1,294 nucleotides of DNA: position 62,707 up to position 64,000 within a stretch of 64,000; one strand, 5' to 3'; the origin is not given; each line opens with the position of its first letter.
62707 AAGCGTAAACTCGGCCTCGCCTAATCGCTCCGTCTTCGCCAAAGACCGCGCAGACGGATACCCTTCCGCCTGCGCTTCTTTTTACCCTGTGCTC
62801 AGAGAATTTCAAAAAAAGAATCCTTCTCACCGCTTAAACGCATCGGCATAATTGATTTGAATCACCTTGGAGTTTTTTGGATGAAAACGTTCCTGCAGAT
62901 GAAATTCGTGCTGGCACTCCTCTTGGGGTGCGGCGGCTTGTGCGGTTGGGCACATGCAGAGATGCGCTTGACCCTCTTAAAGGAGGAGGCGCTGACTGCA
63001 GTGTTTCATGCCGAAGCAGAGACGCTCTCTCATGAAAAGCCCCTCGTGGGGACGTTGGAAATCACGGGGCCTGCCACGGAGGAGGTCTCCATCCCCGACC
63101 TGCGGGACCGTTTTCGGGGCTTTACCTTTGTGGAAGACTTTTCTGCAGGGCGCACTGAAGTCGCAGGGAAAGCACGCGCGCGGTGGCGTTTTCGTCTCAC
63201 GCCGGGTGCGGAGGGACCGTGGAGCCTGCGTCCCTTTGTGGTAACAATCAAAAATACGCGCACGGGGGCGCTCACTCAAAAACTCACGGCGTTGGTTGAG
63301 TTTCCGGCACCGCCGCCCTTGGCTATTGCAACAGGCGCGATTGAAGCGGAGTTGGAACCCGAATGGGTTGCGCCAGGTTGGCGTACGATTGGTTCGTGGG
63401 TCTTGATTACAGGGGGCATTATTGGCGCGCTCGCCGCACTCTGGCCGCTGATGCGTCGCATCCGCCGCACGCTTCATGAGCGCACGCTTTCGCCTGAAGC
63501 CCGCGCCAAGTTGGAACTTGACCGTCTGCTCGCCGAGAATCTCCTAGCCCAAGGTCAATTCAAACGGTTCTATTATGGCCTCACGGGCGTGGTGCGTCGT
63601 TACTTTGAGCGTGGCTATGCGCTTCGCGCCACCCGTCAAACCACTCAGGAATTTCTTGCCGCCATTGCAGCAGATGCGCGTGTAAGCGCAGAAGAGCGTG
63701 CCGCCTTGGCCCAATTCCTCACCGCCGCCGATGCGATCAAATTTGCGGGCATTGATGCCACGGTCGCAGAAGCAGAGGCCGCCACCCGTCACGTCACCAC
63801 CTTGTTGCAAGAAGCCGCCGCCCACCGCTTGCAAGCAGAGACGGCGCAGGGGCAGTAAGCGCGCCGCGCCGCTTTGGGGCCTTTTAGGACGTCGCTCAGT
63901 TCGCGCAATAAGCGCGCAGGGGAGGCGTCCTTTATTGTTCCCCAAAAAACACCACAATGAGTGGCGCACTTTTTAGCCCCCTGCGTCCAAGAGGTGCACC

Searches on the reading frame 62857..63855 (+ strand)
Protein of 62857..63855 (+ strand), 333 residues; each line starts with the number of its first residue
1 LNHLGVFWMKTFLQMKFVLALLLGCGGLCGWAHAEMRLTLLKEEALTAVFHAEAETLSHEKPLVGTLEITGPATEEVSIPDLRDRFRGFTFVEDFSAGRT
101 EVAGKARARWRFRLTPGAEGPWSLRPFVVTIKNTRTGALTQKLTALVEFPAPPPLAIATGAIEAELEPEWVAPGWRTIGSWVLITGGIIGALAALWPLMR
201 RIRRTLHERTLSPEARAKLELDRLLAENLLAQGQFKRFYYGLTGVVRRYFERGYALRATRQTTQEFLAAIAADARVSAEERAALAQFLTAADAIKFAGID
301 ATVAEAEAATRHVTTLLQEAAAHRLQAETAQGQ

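Call 80: search_protein_families(library=pfam, proteins=[window:62857-63855:+], max_evalue=1)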
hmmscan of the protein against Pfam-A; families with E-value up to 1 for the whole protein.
window:62857-63855:+ (333 aa): 1 family
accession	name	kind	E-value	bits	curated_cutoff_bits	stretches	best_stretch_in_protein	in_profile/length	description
PF05099.18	TerB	-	0.059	14.1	24.4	1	269-325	11-67/118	Tellurite resistance protein TerB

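Call 81: search_protein_families(library=ncbifam, proteins=[window:62857-63855:+], max_evalue=1)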
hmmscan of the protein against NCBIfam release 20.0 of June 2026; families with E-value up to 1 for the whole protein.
window:62857-63855:+ (333 aa): 0 families
